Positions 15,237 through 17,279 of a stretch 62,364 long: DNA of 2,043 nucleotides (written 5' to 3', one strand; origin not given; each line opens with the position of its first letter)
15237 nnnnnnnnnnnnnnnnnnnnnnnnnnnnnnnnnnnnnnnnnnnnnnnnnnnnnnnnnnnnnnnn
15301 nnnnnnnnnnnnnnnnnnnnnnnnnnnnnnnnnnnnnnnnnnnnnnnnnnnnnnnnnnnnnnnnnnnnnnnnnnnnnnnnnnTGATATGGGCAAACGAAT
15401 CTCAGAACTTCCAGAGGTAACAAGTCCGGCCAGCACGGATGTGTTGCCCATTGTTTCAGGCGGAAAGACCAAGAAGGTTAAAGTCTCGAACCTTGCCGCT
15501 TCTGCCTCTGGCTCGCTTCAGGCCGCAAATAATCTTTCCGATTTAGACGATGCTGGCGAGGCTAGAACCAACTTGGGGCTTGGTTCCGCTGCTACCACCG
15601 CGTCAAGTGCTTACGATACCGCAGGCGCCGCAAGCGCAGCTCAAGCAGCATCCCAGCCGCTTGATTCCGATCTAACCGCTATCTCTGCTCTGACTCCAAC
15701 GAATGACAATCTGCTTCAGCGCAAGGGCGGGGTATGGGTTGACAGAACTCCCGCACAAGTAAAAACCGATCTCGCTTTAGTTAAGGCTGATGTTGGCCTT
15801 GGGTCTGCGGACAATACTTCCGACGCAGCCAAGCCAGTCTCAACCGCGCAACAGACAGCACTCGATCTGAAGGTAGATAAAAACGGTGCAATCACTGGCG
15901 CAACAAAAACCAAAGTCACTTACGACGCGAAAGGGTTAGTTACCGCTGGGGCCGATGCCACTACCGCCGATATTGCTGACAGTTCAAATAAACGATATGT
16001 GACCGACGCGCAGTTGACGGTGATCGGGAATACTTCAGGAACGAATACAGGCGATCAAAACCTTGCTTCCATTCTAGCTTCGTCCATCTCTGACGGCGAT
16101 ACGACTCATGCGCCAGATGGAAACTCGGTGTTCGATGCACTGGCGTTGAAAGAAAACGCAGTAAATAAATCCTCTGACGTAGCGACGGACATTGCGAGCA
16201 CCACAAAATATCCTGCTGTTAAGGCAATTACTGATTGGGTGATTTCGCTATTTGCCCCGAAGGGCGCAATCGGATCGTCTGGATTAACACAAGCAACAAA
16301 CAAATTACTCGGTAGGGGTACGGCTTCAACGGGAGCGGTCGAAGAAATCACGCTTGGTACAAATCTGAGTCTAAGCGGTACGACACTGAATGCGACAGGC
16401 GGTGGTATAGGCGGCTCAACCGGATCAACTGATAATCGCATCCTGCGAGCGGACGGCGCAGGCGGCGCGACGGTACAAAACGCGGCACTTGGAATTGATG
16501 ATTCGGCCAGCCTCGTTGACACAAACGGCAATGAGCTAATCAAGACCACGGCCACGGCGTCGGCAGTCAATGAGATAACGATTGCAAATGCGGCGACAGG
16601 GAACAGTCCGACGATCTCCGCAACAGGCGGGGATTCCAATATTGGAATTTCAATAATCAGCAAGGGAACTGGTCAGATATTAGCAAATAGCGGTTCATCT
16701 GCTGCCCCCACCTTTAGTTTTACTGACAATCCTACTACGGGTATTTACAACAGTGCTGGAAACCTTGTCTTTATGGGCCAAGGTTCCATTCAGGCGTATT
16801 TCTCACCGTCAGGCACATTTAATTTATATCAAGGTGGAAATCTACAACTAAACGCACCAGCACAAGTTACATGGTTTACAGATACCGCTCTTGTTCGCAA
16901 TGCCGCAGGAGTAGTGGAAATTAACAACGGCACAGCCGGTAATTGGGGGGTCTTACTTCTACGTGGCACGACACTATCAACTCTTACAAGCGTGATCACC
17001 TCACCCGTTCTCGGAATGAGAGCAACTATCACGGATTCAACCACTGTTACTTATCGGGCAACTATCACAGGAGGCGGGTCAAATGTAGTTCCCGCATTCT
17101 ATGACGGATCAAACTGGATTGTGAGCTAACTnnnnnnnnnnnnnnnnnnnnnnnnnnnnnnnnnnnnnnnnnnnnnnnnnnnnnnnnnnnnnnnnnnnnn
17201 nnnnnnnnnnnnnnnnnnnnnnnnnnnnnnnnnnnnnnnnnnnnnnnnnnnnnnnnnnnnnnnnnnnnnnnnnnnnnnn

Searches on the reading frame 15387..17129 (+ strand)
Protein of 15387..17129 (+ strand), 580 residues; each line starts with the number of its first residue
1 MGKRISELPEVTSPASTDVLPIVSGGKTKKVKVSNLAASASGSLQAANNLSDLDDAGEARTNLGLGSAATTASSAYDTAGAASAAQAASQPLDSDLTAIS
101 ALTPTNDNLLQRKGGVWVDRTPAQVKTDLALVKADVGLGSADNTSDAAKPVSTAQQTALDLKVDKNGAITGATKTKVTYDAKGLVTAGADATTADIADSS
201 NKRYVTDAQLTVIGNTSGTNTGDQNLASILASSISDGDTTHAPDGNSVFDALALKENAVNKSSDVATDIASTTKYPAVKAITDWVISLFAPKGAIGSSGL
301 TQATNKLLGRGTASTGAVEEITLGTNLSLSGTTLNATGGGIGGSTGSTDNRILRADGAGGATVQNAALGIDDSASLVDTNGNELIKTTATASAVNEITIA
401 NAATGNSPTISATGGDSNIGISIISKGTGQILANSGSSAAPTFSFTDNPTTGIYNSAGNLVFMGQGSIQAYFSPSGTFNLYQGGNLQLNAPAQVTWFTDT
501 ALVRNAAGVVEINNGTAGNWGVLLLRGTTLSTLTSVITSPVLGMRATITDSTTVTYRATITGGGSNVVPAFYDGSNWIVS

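Call 45: search_protein_families(library=phrogs, proteins=[window:15387-17129:+])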
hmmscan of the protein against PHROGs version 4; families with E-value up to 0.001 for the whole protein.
window:15387-17129:+ (580 aa): 4 families
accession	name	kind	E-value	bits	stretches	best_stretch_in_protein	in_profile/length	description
phrog_24919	-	tail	2.9e-13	50.5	2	116-187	53-124/402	tail fiber protein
phrog_38707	-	unknown function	8.5e-13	48.8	1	130-215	403-489/675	-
phrog_5207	-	unknown function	5.8e-08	32.6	1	129-217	467-553/689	-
phrog_8078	-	head and packaging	7.7e-08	31.6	1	127-166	455-494/1392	virion structural protein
